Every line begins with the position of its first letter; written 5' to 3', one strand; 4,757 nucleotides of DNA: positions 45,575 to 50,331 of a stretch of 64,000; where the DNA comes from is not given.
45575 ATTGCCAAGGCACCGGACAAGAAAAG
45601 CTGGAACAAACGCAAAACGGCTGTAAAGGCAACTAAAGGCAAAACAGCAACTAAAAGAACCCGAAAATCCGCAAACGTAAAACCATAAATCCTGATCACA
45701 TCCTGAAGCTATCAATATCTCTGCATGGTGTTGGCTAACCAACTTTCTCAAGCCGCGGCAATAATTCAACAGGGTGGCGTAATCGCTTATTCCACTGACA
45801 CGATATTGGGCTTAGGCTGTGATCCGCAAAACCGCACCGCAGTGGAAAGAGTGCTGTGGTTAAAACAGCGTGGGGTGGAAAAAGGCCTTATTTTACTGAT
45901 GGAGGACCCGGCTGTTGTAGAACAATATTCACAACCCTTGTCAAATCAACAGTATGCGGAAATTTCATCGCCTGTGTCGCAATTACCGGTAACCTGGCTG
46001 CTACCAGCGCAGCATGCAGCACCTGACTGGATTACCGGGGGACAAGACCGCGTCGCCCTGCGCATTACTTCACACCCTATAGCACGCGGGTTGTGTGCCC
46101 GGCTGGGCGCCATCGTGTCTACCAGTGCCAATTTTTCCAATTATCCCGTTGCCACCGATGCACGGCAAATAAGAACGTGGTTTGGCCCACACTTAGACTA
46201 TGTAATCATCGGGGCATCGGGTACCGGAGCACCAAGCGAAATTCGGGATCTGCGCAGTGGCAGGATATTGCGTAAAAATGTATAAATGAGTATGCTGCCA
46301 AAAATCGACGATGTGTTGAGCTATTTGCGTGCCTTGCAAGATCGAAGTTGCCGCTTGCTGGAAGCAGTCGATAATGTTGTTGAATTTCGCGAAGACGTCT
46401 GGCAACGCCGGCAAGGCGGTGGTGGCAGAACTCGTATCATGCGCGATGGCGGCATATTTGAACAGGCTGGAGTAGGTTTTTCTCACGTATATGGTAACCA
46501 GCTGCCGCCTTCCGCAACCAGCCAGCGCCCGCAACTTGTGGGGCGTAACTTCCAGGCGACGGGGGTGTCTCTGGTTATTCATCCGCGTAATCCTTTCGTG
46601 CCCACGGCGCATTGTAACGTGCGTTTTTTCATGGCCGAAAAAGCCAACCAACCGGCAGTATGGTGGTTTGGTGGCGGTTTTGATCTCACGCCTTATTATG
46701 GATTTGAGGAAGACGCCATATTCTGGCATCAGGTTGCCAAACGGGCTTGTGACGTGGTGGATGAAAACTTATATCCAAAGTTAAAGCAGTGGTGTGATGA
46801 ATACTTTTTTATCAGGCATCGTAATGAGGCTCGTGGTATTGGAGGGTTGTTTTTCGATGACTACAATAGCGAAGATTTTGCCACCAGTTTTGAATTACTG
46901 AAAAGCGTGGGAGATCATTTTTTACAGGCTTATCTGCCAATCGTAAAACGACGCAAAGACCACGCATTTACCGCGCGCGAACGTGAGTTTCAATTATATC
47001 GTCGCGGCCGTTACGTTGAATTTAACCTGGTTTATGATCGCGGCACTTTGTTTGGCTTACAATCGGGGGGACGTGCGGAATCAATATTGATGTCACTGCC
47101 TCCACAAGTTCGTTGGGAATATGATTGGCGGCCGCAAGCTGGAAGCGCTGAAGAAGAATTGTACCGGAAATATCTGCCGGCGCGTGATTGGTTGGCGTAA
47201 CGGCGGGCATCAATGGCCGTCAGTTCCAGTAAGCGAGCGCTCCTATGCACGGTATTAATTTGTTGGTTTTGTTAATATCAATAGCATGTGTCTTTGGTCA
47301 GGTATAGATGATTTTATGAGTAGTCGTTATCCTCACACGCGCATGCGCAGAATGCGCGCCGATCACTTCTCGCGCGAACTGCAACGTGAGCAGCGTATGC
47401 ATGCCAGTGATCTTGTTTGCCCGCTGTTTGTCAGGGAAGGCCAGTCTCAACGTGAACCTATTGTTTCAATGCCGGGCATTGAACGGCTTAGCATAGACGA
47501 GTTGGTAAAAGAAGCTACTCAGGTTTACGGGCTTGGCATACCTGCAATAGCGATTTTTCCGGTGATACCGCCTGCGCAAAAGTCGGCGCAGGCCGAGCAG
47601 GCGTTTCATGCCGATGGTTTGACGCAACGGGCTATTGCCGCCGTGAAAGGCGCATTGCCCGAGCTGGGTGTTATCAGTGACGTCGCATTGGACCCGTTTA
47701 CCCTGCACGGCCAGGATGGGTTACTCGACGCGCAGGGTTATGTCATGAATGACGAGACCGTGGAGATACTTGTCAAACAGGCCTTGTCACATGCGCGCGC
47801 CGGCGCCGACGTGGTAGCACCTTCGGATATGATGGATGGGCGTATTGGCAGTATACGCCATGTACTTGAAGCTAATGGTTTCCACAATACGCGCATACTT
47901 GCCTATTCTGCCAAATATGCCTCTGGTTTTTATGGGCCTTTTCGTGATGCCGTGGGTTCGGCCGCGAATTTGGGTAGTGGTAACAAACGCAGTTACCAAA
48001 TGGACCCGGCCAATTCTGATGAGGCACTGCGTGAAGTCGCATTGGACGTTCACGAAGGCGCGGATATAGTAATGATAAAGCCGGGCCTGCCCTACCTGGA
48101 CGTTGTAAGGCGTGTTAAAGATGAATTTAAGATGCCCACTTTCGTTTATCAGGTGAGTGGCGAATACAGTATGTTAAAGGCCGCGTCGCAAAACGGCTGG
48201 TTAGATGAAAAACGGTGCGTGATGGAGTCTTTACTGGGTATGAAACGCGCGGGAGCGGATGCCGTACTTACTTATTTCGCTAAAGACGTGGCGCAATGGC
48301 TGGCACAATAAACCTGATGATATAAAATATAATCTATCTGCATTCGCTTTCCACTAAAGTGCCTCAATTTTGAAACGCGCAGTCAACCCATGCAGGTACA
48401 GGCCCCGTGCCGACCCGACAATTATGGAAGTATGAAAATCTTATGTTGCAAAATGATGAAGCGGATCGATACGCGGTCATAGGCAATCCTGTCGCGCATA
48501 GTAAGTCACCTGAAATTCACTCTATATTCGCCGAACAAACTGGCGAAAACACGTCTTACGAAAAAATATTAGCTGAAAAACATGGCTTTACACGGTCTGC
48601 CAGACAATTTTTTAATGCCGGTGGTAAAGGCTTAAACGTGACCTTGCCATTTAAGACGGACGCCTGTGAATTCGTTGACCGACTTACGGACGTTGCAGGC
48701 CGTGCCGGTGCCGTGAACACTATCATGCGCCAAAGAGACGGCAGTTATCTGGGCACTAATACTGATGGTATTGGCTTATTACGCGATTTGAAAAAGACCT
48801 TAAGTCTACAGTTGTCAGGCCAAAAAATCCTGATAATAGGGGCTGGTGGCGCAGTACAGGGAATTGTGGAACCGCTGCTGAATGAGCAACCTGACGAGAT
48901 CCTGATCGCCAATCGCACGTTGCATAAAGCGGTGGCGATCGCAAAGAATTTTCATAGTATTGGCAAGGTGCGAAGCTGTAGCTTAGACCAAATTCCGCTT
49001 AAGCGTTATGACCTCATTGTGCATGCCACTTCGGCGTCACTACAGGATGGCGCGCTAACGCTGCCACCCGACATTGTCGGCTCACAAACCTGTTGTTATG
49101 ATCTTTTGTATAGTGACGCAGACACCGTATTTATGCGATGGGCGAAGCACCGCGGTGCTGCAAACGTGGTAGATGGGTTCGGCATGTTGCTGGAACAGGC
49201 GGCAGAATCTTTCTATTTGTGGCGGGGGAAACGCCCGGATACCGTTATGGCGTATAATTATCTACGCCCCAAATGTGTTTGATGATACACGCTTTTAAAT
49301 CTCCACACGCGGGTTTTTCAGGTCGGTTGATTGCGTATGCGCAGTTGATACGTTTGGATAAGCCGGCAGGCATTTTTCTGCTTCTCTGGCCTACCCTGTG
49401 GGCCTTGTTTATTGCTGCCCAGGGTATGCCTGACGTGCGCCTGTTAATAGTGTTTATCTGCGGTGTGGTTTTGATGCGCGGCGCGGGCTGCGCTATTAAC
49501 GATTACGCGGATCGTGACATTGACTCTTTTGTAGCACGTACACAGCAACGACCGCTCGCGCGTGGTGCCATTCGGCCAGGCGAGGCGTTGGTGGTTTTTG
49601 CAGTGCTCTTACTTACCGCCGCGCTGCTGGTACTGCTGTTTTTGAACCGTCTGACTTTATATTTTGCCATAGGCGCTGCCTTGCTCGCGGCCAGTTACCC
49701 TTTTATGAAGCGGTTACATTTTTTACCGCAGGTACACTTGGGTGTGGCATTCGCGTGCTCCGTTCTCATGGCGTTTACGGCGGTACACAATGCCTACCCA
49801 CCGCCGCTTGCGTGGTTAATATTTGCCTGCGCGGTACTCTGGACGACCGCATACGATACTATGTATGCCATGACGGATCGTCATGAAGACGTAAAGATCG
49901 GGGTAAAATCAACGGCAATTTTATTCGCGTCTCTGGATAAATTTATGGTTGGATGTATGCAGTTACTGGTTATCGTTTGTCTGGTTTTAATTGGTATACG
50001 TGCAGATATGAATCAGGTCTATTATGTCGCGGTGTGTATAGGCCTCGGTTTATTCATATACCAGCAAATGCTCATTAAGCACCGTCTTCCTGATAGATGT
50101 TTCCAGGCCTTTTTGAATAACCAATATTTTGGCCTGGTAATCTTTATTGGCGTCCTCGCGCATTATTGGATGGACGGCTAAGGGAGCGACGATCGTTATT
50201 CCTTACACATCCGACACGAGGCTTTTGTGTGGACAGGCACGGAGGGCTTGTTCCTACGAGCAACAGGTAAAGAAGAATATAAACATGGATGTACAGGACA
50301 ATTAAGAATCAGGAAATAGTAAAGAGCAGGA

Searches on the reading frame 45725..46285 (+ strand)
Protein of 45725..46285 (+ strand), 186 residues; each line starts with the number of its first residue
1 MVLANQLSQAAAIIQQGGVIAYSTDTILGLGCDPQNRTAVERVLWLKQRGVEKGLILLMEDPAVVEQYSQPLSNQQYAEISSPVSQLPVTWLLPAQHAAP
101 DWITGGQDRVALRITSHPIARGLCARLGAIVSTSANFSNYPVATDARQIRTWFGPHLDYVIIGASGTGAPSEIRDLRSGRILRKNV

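Call 65: search_protein_families(library=pfam, proteins=[window:45725-46285:+], max_evalue=0.00001)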
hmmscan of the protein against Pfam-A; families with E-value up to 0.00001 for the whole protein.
window:45725-46285:+ (186 aa): 1 family
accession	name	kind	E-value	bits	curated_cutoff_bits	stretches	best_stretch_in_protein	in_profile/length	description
PF01300.24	Sua5_yciO_yrdC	-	6.8e-41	140.1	25.1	1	13-184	2-177/178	Telomere recombination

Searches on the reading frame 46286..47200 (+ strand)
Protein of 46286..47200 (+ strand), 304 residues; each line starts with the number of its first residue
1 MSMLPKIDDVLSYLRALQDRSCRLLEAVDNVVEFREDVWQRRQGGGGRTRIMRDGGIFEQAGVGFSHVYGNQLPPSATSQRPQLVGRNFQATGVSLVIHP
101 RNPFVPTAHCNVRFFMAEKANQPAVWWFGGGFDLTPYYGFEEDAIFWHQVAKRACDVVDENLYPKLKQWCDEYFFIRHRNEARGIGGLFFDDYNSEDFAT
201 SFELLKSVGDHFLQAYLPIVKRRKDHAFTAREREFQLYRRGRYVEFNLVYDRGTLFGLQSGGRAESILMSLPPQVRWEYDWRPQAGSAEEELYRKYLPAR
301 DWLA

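Call 65: search_protein_families(library=pfam, proteins=[window:46286-47200:+], max_evalue=0.00001)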
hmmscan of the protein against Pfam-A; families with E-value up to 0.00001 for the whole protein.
window:46286-47200:+ (304 aa): 1 family
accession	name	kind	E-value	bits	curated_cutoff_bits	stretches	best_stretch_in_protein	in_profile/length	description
PF01218.23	Coprogen_oxidas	-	8.8e-132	438.7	31.8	1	11-302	3-295/295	Coproporphyrinogen III oxidase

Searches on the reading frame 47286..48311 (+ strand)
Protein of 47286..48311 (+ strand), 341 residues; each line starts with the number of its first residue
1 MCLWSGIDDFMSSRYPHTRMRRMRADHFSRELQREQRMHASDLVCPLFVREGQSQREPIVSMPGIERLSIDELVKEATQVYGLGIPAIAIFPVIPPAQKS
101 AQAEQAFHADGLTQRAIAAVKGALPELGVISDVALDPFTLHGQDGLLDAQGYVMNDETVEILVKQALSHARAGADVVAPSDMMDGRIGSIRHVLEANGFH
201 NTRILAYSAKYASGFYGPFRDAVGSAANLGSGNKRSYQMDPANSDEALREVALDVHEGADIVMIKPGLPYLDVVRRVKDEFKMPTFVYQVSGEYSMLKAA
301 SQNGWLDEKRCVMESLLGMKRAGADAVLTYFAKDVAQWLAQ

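Call 65: search_protein_families(library=pfam, proteins=[window:47286-48311:+], max_evalue=0.00001)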
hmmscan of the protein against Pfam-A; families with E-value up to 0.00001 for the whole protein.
window:47286-48311:+ (341 aa): 1 family
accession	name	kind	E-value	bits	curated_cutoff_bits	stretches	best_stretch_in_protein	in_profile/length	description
PF00490.27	ALAD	-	6.6e-140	466.2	24.6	1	18-338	2-317/317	Delta-aminolevulinic acid dehydratase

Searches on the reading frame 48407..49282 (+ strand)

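Call 9: search_protein_families(library=ncbifam, proteins=[window:48407-49282:+])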
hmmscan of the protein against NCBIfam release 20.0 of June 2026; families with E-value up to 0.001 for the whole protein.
window:48407-49282:+ (291 aa): 22 families
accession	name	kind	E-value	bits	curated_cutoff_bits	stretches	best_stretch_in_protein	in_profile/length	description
NF001310.0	PRK00258.1-2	equivalog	5.6e-107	357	221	1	19-288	2-274/279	shikimate dehydrogenase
TIGR00507.1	aroE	equivalog_domain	7.6e-81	271.2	200.2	1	22-286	3-265/270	shikimate dehydrogenase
NF001312.0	PRK00258.1-4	equivalog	8.5e-53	179.5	295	1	17-278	7-269/285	shikimate dehydrogenase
NF001319.0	PRK00258.3-3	equivalog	6.3e-48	163.2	252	1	21-279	8-263/279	shikimate dehydrogenase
NF001316.0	PRK00258.2-5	equivalog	7.6e-44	149.9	247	1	21-279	3-250/263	shikimate dehydrogenase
NF001315.0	PRK00258.2-4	equivalog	2.6e-41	141.7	413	1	23-277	11-270/284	shikimate dehydrogenase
NF001314.0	PRK00258.2-2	equivalog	1.4e-39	135.9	248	1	23-280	11-279/290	shikimate dehydrogenase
NF001311.0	PRK00258.1-3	equivalog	9.1e-36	123.5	235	1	18-279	4-261/279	shikimate dehydrogenase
NF009201.0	PRK12549.1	subfamily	2e-34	119.1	235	1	20-280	8-274/286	shikimate dehydrogenase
NF006802.0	PRK09310.1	equivalog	1.6e-30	106.3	598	1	16-273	212-454/477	bifunctional 3-dehydroquinate dehydratase/shikimate dehydrogenase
NF001322.0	PRK00258.3-6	equivalog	2.1e-30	106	285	1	23-282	9-260/272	shikimate dehydrogenase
NF001313.0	PRK00258.2-1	equivalog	6.7e-29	101.3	431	1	24-276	14-276/290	shikimate dehydrogenase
TIGR01809.1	Shik-DH-AROM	equivalog_domain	7.1e-29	100.8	196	1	19-275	5-271/282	shikimate dehydrogenase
NF009200.0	PRK12548.1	subfamily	1.7e-28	99.8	432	1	22-276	12-277/289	shikimate dehydrogenase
NF009390.0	PRK12749.1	equivalog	5.8e-25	88.2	349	2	23-181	8-170/288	quinate/shikimate dehydrogenase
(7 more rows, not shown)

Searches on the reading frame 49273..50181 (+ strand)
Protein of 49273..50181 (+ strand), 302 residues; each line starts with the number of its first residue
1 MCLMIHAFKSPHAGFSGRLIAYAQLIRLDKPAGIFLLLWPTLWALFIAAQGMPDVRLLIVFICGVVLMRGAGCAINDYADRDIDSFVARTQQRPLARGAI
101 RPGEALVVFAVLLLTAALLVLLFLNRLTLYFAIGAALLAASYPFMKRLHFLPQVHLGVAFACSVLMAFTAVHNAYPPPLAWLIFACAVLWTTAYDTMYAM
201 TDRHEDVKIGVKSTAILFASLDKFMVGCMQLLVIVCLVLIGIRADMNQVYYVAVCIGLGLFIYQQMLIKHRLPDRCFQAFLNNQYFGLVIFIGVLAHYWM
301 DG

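Call 9: search_protein_families(library=ncbifam, proteins=[window:49273-50181:+])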
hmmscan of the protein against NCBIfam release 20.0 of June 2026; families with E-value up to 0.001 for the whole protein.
window:49273-50181:+ (302 aa): 24 families
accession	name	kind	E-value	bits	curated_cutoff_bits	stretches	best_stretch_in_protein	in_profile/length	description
TIGR01474.1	ubiA_proteo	equivalog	3.6e-92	308.8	275.45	1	20-298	2-281/282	4-hydroxybenzoate octaprenyltransferase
NF009514.0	PRK12873.1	equivalog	4.3e-46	157.6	246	1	17-295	8-292/297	4-hydroxybenzoate polyprenyltransferase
TIGR01475.1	ubiA_other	subfamily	2.1e-36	125.9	180.8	1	19-298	2-280/282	UbiA-like polyprenyltransferase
NF009609.0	PRK13106.1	equivalog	5.3e-35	121.3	349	1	17-296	13-293/301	prenyltransferase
NF009526.0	PRK12888.1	equivalog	5.8e-27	94.9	364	1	40-295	37-291/301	4-hydroxybenzoate octaprenyltransferase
NF009524.0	PRK12886.1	equivalog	1.8e-25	89.9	387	1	18-300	7-286/291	prenyltransferase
TIGR01473.1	cyoE_ctaB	equivalog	4.9e-25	88.8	210.3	1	24-292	2-275/281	heme o synthase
NF041584.1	MqnP_SCO4491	exception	1.8e-24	87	420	1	41-295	26-279/285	menaquinone biosynthesis prenyltransferase MqnP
NF003349.0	PRK04375.1-2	equivalog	2e-24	86.4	246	1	24-270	27-275/318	heme o synthase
NF041586.1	MqnP_DT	exception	2.9e-24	86.3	430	1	43-295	21-273/277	menaquinone biosynthesis prenyltransferase MqnP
NF041585.1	MqnP_Cj_Hp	exception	8.9e-23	81.2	375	1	47-295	26-278/281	menaquinone biosynthesis prenyltransferase MqnP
NF009515.0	PRK12874.1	equivalog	7.8e-22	78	392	1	48-298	34-288/291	4-hydroxybenzoate polyprenyltransferase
NF003348.0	PRK04375.1-1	equivalog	1.5e-19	70.5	285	1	23-271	4-253/292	heme o synthase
NF009523.0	PRK12884.1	equivalog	3.2e-19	69.2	269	1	18-283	3-261/279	prenyltransferase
NF009532.0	PRK12895.1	equivalog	7.8e-17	61.6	414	1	45-295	26-277/286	prenyltransferase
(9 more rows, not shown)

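Call 90: find_encoding_contigs(protein=window:49273-50181:+, flank=3000, max_places=5)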
Protein window:49273-50181:+ (302 aa): 1 contig read that carries it; 1 place shown.
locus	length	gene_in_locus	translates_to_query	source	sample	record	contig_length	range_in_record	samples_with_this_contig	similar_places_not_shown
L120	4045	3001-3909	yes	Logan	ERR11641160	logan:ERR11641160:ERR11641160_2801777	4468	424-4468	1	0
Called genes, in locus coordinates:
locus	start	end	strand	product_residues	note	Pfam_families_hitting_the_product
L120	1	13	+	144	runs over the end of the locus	?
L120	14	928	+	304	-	PF01218:Coprogen_oxidas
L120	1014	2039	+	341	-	PF00490:ALAD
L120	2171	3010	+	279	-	PF08501:Shikimate_dh_N, PF01488:Shikimate_DH, PF18317:SDH_C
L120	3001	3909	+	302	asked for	PF01040:UbiA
